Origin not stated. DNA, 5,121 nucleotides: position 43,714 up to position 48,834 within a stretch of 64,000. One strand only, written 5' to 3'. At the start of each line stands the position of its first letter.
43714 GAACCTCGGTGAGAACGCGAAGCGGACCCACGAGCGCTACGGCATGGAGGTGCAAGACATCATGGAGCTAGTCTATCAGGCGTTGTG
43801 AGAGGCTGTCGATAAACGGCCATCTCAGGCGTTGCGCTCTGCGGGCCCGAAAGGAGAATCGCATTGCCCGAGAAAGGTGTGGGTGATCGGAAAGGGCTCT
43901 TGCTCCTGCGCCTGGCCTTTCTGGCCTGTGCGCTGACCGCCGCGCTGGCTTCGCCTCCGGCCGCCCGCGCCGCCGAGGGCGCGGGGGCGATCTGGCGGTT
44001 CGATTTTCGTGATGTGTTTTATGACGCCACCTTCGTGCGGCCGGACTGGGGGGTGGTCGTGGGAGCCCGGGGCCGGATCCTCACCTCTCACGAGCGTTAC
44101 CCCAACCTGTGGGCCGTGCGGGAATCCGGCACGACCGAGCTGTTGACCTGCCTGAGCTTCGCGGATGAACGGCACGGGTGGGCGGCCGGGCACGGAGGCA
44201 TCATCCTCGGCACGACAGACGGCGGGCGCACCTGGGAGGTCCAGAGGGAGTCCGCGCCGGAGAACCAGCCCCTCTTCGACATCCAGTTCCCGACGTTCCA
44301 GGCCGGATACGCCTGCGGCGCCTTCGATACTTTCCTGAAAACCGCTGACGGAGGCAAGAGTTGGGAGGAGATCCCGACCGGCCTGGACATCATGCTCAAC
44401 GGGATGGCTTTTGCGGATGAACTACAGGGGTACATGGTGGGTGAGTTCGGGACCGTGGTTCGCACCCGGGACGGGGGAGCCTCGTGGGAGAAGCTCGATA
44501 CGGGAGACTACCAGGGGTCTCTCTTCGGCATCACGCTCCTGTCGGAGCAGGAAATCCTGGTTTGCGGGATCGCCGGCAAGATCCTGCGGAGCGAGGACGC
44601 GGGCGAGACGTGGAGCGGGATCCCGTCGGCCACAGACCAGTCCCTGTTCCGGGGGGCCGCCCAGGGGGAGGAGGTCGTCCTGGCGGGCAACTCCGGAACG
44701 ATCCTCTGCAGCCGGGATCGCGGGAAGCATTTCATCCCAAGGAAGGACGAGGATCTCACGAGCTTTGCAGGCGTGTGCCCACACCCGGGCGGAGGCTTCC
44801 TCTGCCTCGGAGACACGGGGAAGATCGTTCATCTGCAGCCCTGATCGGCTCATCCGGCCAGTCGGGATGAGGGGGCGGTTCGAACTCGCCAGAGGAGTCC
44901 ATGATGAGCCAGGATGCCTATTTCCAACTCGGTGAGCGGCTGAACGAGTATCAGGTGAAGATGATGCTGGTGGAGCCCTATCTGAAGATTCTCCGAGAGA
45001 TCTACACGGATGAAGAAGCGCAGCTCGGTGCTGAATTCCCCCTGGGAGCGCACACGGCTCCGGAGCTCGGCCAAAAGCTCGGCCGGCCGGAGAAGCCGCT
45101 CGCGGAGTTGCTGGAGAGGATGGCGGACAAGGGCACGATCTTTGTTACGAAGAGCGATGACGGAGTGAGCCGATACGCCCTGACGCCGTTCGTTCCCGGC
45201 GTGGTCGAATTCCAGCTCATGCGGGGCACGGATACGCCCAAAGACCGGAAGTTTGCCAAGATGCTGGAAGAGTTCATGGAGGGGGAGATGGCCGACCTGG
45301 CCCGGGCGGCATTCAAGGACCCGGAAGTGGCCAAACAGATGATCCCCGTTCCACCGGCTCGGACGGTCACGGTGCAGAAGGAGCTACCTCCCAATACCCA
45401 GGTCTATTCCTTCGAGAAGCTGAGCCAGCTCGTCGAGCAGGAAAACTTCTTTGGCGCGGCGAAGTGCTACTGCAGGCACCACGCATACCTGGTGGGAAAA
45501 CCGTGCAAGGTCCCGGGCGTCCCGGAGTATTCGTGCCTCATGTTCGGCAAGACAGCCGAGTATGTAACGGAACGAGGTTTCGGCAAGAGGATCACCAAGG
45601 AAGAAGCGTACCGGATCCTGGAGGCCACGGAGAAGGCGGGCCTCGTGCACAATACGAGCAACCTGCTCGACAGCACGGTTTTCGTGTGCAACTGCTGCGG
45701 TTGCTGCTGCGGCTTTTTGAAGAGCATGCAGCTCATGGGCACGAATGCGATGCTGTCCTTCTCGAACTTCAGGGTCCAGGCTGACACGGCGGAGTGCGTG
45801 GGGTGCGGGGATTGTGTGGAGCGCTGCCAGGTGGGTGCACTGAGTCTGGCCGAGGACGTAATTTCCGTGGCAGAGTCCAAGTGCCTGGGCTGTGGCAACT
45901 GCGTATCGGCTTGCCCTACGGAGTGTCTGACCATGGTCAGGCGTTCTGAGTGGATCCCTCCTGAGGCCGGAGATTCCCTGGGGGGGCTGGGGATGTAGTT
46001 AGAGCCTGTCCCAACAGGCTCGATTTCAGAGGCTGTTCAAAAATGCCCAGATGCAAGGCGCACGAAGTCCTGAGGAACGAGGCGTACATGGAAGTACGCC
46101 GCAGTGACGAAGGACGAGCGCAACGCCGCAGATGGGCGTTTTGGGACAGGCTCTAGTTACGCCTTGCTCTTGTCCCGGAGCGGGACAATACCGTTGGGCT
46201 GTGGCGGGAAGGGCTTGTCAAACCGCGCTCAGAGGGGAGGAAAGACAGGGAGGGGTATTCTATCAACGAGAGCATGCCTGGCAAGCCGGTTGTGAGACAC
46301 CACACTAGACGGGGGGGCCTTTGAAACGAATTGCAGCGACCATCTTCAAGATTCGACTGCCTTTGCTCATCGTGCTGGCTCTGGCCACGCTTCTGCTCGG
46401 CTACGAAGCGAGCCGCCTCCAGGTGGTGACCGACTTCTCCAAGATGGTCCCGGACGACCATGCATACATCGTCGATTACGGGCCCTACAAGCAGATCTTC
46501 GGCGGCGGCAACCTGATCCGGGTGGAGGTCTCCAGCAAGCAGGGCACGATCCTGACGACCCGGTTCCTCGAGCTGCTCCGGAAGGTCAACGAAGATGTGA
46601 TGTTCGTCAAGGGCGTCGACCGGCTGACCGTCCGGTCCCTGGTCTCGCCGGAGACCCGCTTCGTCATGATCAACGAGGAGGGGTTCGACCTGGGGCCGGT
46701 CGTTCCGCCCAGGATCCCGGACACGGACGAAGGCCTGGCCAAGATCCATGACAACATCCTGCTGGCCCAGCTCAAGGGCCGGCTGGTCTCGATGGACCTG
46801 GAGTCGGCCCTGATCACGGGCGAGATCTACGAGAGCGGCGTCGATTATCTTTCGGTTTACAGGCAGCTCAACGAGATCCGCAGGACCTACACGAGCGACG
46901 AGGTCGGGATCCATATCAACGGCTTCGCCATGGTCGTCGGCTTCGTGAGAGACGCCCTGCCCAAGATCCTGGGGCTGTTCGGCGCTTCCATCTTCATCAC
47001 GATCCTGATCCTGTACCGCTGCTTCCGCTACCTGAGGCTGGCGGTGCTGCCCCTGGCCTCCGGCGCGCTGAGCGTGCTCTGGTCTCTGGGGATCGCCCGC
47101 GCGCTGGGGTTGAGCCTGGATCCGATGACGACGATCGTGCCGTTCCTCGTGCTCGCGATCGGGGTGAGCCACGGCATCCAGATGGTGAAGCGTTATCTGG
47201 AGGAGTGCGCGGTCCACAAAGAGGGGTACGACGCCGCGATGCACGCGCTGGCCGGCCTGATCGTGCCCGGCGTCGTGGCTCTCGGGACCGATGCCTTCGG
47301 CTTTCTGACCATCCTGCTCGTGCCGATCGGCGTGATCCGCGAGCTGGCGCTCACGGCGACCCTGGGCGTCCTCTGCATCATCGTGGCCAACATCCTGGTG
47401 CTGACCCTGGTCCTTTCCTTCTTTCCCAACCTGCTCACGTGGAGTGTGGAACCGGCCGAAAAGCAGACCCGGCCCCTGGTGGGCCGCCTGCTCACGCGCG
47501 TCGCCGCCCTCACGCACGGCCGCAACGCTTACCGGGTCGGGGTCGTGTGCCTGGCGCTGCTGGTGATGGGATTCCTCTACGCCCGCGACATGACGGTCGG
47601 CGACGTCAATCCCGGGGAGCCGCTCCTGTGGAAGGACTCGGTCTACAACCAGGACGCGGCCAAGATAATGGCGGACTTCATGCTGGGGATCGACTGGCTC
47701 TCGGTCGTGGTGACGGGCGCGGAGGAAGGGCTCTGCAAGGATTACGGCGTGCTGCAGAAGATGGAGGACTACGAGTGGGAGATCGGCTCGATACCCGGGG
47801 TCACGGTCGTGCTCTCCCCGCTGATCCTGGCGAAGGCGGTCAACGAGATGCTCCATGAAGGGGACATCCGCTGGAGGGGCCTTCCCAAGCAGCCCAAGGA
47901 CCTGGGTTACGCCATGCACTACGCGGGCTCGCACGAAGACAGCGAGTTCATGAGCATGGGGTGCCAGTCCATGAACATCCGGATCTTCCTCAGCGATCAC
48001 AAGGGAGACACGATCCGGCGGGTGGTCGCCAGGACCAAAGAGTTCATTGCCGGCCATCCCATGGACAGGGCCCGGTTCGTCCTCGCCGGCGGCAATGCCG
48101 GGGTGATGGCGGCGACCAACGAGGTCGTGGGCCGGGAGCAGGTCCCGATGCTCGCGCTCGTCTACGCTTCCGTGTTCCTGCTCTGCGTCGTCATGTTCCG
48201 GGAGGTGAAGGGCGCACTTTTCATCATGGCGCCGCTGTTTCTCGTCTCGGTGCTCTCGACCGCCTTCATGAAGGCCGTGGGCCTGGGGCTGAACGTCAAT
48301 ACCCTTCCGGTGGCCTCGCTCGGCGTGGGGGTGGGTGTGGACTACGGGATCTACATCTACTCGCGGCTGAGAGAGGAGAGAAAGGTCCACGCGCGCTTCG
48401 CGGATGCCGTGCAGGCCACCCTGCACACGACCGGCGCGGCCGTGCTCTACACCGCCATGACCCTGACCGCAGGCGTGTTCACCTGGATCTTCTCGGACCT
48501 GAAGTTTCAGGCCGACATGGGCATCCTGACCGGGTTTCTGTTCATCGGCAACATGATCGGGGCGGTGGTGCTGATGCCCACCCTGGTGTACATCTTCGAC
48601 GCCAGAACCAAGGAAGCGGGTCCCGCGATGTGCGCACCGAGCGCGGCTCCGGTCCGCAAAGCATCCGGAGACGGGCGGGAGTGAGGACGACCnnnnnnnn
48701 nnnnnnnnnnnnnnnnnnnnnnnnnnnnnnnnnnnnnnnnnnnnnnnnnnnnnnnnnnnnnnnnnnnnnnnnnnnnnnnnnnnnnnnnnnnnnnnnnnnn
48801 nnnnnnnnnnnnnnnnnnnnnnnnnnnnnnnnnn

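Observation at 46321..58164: MMPL transporter + four CruF/DUF422-like membrane proteins + GGR-like flavoprotein + ALDH-ADH fusion + CrtC-like hydratase: candidate undescribed isoprenoid-hydrating module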

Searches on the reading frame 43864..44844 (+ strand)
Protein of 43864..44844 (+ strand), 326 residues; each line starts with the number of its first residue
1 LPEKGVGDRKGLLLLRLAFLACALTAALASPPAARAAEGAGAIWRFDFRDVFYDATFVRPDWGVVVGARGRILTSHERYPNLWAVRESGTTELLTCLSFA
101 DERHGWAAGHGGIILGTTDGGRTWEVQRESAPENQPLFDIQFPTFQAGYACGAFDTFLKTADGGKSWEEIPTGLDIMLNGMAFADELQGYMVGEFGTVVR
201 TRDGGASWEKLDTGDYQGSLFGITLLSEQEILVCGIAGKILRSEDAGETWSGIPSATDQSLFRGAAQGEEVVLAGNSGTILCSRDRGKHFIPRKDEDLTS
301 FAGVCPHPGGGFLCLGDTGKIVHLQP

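Call 3: search_protein_families(library=pfam, proteins=[window:43864-44844:+], max_evalue=0.01)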
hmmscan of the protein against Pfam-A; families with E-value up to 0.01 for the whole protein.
window:43864-44844:+ (326 aa): 5 families
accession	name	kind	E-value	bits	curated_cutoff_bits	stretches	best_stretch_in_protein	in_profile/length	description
PF14870.12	PSII_BNR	-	2.6e-28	99.6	27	3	175-254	17-98/303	Photosynthesis system II assembly factor YCF48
PF02012.26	BNR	-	3.6e-10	38.7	27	0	117-125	3-11/12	BNR/Asp-box repeat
PF15902.12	Sortilin-Vps10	-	6.2e-09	35.6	33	1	239-292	2-59/446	Sortilin, neurotensin receptor 3,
PF13810.12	DUF4185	-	0.0021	17.8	39.5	0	103-140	119-152/309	Domain of unknown function (DUF4185)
PF24316.1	Tli3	-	0.0051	17.6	27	0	110-127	82-98/129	T6SS Tli3 immunity protein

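Call 4: search_protein_families(library=ncbifam, proteins=[window:43864-44844:+], max_evalue=0.01)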
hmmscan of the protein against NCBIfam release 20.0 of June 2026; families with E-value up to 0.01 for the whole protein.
window:43864-44844:+ (326 aa): 2 families
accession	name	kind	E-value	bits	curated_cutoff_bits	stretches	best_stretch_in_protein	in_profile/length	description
NF010237.0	PRK13684.1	equivalog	1.4e-28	99.9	326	2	133-252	44-166/334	photosynthesis system II assembly factor Ycf48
NF045728.1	glycosyl_F510_1955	equivalog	1.5e-12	47.3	175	1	158-295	75-215/246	F510_1955 family glycosylhydrolase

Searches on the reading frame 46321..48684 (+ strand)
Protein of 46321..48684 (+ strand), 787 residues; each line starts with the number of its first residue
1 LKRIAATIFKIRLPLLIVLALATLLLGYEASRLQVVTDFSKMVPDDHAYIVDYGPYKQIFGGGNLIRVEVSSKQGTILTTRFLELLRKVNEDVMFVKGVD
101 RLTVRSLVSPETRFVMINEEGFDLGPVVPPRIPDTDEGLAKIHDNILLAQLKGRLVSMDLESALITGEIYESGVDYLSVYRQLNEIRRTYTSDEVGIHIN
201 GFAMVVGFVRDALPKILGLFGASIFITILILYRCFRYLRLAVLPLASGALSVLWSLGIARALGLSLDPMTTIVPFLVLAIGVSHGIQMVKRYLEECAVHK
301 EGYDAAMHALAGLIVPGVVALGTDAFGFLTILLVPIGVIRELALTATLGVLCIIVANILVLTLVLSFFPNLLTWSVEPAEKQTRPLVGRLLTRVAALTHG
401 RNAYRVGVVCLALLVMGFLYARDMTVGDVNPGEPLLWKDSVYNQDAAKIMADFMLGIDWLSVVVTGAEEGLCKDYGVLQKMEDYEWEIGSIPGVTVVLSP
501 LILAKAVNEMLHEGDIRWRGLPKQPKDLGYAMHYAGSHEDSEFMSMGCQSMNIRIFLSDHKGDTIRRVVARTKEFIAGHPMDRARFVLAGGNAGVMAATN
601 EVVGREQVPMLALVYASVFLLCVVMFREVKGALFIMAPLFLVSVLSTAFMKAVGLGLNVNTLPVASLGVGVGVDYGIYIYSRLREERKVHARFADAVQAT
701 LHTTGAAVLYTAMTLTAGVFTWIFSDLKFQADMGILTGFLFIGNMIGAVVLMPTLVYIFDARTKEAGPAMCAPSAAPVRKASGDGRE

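Call 3: search_protein_families(library=pfam, proteins=[window:46321-48684:+], max_evalue=0.01)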
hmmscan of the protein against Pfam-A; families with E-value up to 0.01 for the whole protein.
window:46321-48684:+ (787 aa): 3 families
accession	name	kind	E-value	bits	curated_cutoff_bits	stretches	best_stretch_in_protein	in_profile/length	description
PF03176.21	MMPL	-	3.3e-22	79.3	20.5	2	561-759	106-302/333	MMPL family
PF12349.14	Sterol-sensing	-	6.1e-08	33.1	22.3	1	240-367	8-135/153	Sterol-sensing domain of SREBP cleavage-activation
PF02460.24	Patched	-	4.2e-05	23.8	23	1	239-361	29-150/156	Patched SSD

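Call 4: search_protein_families(library=ncbifam, proteins=[window:46321-48684:+], max_evalue=0.01)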
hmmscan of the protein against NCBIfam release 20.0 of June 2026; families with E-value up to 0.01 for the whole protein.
window:46321-48684:+ (787 aa): 11 families
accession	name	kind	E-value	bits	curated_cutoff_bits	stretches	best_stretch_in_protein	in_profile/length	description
TIGR00921.1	2A067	subfamily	1.7e-44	152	351.9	1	15-756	7-731/733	hydrophobe/amphiphile efflux-3 (HAE3) family transporter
TIGR00833.1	actII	subfamily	4.2e-21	75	874.7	2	565-763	133-335/910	MMPL family RND transporter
TIGR03480.1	HpnN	hypoth_equivalog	5.9e-20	70.9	751.85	2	665-768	329-432/862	hopanoid biosynthesis associated RND transporter like protein HpnN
NF052374.1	HopndTporHpnN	equivalog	2.6e-10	39.1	1100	1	617-766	281-433/858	hopanoid transporter HpnN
NF045600.2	BstA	equivalog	8.7e-08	30.5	1400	1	618-778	298-458/903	sterol transporter cytoplasmic membrane protein BstA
TIGR00916.1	2A0604s01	subfamily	0.00049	19.8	148.6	1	611-715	92-197/231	SecD/SecF family protein translocase subunit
TIGR00918.1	2A060602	subfamily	0.0015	16.3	1120.4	1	249-367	438-556/1145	transmembrane receptor Patched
NF011315.0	PRK14726.1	equivalog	0.002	16.3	1249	1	613-715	379-480/855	protein translocase subunit SecDF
NF009581.0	PRK13024.1-1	equivalog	0.0028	15.8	1058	1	617-756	269-411/752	protein translocase subunit SecDF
NF007133.0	PRK09579.1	equivalog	0.0066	14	1763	1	208-419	325-538/1017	multidrug efflux RND transporter permease subunit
NF006356.0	PRK08578.1-4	equivalog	0.0081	15.7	330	0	603-734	142-269/302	preprotein translocase subunit SecF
